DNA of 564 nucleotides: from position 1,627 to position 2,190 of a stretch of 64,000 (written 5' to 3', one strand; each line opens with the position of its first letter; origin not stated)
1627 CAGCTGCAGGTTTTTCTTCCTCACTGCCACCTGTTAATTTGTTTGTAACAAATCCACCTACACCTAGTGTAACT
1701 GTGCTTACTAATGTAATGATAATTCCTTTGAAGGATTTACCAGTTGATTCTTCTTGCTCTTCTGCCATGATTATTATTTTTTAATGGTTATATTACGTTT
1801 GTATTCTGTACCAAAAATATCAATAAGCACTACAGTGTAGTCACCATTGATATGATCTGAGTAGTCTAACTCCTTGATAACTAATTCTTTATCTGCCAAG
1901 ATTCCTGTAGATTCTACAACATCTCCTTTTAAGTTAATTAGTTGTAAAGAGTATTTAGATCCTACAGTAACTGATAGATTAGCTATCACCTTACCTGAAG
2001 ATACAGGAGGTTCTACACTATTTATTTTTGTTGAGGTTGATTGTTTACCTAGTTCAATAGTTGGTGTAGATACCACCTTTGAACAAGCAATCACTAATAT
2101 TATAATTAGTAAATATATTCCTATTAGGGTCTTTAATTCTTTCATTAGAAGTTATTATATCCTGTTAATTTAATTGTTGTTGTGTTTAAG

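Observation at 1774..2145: Phage-encoded protein that is essentially a signal peptide plus a T9SS C-terminal sorting domain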

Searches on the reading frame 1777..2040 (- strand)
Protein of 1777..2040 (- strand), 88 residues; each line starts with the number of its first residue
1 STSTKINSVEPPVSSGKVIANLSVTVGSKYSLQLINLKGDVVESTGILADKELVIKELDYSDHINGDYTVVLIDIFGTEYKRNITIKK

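Call 36: search_protein_representatives(alignment_id=A2)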
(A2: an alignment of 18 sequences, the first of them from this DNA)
Query: 18 sequences, 88 profile positions. Proteins with E-value up to 0.001 (for the whole library): 57; up to 1e-10: 25; up to 1e-30: 0. The best 57 are listed.
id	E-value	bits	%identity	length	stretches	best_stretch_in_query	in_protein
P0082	5.9e-27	109.8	-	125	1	2-87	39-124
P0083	1.0e-20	89.8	-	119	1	3-88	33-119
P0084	3.2e-20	88.2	-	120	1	3-88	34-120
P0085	3.5e-18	81.7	-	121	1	2-88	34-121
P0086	3.6e-17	78.5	-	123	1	3-87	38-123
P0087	4.2e-17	78.2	-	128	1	7-88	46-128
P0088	5.3e-17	77.9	-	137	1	2-86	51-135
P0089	2.5e-16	75.8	-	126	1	5-87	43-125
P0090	9.3e-16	73.9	-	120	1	11-87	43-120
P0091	1.3e-15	73.4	-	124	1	3-87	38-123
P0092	4.1e-15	71.9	-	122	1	1-88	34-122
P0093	5.5e-14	68.2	-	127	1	4-86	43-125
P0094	7.4e-14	67.8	-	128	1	13-86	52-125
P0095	1.6e-13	66.8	-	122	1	14-87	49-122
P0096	1.7e-13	66.7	-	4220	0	-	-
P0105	6.0e-11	58.5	-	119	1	17-87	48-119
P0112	6.6e-09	52.0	-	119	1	3-85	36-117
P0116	1.7e-07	47.4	-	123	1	17-87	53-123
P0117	3.9e-07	46.3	-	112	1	5-87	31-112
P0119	1.3e-06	44.6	-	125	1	8-87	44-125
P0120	1.7e-06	44.3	-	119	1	10-87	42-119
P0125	1.2e-05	41.6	-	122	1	3-86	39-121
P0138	9.8e-04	35.4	-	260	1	14-75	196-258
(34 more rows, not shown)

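Call 38: find_encoding_contigs(protein=P0138, flank=8000, max_places=3)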
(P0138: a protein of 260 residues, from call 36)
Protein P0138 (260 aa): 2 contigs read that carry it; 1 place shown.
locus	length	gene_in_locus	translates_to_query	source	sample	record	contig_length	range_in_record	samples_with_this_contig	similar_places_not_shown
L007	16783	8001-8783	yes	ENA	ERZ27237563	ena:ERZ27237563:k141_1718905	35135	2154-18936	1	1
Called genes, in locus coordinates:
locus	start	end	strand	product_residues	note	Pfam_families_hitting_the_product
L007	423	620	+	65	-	-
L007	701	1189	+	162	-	-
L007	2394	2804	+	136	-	-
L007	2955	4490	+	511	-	PF05731:TROVE (weak)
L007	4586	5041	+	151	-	PF04308:RNaseH_like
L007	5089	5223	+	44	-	-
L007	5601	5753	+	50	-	-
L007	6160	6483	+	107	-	-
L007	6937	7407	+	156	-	-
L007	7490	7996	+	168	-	-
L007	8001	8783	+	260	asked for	-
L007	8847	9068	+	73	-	-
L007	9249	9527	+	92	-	-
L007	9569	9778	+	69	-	-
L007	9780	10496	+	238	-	-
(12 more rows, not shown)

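Call 39: find_encoding_contigs(protein=P0088, flank=8000, max_places=3)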
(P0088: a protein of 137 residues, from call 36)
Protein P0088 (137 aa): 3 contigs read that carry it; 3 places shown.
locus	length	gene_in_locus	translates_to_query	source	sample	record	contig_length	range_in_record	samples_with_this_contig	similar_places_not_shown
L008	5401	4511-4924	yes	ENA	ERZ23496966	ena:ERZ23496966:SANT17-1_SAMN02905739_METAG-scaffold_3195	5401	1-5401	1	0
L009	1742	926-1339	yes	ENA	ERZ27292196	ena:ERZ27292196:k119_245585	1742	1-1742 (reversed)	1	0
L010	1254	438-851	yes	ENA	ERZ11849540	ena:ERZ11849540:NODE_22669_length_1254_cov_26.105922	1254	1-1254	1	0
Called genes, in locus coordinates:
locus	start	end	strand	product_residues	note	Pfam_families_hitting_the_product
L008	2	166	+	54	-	?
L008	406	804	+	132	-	-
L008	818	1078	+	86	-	PF11126:Phage_DsbA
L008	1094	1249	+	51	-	-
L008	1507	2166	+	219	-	PF00149:Metallophos, PF12850:Metallophos_2 (weak)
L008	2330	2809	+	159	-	-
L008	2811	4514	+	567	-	-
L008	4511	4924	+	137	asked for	-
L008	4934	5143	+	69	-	-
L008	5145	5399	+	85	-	?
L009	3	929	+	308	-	?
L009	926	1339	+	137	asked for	-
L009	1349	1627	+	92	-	-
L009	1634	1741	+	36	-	?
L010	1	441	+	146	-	?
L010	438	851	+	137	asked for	-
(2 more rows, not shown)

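Call 46: find_homologous_proteins(query=A4, max_evalue=10)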
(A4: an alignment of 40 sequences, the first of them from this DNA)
Query A4 (40 sequences) (88 aa, profile of the alignment): 389 proteins with E <= 10 among 661 candidates; the best 120 are listed.
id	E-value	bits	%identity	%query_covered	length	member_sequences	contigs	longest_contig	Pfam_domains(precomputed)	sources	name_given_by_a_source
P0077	1.1e-29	120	68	100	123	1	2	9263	-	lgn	-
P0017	3.2e-29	118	76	100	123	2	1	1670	-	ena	-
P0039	3.9e-29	118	76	100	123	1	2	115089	-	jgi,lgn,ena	jgi:hypothetical protein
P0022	4.6e-29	118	78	100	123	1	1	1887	-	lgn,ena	-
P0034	4.7e-29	118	75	100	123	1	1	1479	-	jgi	jgi:hypothetical protein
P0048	4.8e-29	118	73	100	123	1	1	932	-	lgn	-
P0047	5.4e-29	118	73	100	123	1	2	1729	-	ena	-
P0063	6.1e-29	118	75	99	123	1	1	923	-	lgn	-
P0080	7.5e-29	117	58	100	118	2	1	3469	-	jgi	-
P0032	8.3e-29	117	77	100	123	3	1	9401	-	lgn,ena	-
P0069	8.9e-29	117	75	97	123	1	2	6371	-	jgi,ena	jgi:hypothetical protein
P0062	8.9e-29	117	75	97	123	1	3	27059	-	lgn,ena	-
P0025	1.2e-28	117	75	100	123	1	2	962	-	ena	-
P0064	1.2e-28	117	73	100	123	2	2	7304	-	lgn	-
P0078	1.3e-28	117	74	100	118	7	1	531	-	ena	-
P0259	9.7e-28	114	42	76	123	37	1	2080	PF21868.4,PF18962.8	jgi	jgi:hypothetical protein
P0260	5.9e-27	111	40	76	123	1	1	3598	PF21868.4,PF18962.8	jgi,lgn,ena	jgi:hypothetical protein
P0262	9.3e-27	111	39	76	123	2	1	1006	PF21868.4,PF18962.8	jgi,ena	jgi:hypothetical protein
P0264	1.2e-26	110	40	76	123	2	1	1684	PF18962.8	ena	-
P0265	1.4e-26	110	32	100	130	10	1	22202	-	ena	-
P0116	3.5e-26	109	39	76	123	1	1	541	PF18962.8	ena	-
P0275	2.7e-25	106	39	76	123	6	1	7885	PF18962.8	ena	-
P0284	1.0e-24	104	42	100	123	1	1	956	PF18962.8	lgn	-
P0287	1.6e-24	103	33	75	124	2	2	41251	PF18962.8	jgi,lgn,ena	jgi:hypothetical protein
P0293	3.9e-24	102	37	80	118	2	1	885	-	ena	-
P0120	4.5e-24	102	32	88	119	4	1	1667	PF18962.8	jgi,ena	jgi:hypothetical protein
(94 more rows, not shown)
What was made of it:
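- Closest known: T9SS type A C-terminal sorting domains of Bacteroidota cargo proteins. Different: It forms its own tight family of proteins of mostly ~115-137 aa (calls 36, 46).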

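Call 47: search_protein_families(library=pfam, proteins=[P0259, P0260, P0262, P0264, P0116, P0275, P0284, P0287, P0120, P0265], max_evalue=1)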
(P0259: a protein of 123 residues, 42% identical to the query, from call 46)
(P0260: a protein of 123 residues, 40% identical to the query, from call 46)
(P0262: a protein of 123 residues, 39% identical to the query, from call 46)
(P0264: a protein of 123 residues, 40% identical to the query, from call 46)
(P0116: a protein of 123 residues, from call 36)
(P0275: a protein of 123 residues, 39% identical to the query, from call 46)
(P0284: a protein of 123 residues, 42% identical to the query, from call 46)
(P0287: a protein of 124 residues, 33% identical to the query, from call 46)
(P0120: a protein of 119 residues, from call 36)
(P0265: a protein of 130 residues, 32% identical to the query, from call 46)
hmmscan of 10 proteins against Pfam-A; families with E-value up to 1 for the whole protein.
P0259 (123 aa): 4 families
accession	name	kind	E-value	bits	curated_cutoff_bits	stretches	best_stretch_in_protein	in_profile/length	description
PF18962.6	Por_Secre_tail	-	2.9e-05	24.7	27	1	58-119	14-73/75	Secretion system C-terminal sorting domain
PF16640.11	Big_3_5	-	0.031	15.3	35.5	1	44-106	4-65/88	Bacterial Ig-like domain (group 3)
PF11589.14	DUF3244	-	0.042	14.3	25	1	66-109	42-84/96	Domain of unknown function (DUF3244)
PF08139.17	LPAM_1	-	0.55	11.2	20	0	1-12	1-12/18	Prokaryotic membrane lipoprotein lipid attachment site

P0260 (123 aa): 2 families
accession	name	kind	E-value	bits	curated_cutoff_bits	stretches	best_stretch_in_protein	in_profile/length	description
PF18962.6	Por_Secre_tail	-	0.00019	22.1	27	1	59-118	15-72/75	Secretion system C-terminal sorting domain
PF05050.19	Methyltransf_21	-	0.022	15.3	22.7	1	47-116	48-126/173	Methyltransferase FkbM domain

P0262 (123 aa): 3 families
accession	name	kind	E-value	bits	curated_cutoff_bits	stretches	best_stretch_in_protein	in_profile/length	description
PF18962.6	Por_Secre_tail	-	0.00017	22.2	27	1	58-119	14-73/75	Secretion system C-terminal sorting domain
PF11589.14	DUF3244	-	0.045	14.2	25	1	68-109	44-84/96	Domain of unknown function (DUF3244)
PF05050.19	Methyltransf_21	-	0.1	13.2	22.7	1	47-116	48-126/173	Methyltransferase FkbM domain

P0264 (123 aa): 3 families
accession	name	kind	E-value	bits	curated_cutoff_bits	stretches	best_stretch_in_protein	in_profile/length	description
PF18962.6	Por_Secre_tail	-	0.00018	22.1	27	1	58-119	14-73/75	Secretion system C-terminal sorting domain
PF16640.11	Big_3_5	-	0.059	14.4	35.5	1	44-106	4-65/88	Bacterial Ig-like domain (group 3)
PF08139.17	LPAM_1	-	0.54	11.3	20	0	1-12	1-12/18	Prokaryotic membrane lipoprotein lipid attachment site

P0116 (123 aa): 4 families
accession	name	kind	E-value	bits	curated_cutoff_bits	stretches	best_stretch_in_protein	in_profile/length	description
PF18962.6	Por_Secre_tail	-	0.0004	21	27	1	58-120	14-74/75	Secretion system C-terminal sorting domain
PF16640.11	Big_3_5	-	0.053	14.5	35.5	1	44-106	4-65/88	Bacterial Ig-like domain (group 3)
PF05050.19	Methyltransf_21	-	0.067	13.7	22.7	1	47-116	48-126/173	Methyltransferase FkbM domain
PF08139.17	LPAM_1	-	0.55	11.2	20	0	1-12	1-12/18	Prokaryotic membrane lipoprotein lipid attachment site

P0275 (123 aa): 3 families
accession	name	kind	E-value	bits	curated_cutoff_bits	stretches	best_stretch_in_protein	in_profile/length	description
PF18962.6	Por_Secre_tail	-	0.00045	20.9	27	1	58-120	14-74/75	Secretion system C-terminal sorting domain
PF11589.14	DUF3244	-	0.025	15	25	1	62-111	38-86/96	Domain of unknown function (DUF3244)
PF05050.19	Methyltransf_21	-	0.15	12.6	22.7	1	48-116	49-126/173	Methyltransferase FkbM domain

P0284 (123 aa): 3 families
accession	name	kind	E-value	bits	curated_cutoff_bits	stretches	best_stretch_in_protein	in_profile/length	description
PF18962.6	Por_Secre_tail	-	0.0014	19.4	27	1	61-117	18-71/75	Secretion system C-terminal sorting domain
PF16640.11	Big_3_5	-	0.021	15.8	35.5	1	45-105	6-65/88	Bacterial Ig-like domain (group 3)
PF04151.21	PPC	-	0.053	14.8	25.9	1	53-90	3-38/70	Bacterial pre-peptidase C-terminal domain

P0287 (124 aa): 2 families
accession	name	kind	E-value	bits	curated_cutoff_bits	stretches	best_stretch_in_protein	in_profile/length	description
PF18962.6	Por_Secre_tail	-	0.00033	21.3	27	1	54-121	9-74/75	Secretion system C-terminal sorting domain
PF11589.14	DUF3244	-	0.0032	17.8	25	1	67-111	42-85/96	Domain of unknown function (DUF3244)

P0120 (119 aa): 4 families
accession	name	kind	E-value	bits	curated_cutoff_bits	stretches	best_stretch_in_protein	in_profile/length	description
PF18962.6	Por_Secre_tail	-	2.3e-05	25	27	1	60-113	20-71/75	Secretion system C-terminal sorting domain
PF08139.17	LPAM_1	-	0.0017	19.1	20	1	1-17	1-17/18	Prokaryotic membrane lipoprotein lipid attachment site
PF11589.14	DUF3244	-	0.029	14.8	25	1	68-107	48-86/96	Domain of unknown function (DUF3244)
PF19765.4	DUF6252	-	0.077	13.7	27.2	0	79-106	31-58/124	Family of unknown function (DUF6252)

P0265 (130 aa): 1 family
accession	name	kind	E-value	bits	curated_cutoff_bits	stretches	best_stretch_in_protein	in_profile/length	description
PF23623.1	GBD_IRG7_N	-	0.091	13.4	27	1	60-119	26-83/95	IRG7 N-terminal galactose binding domain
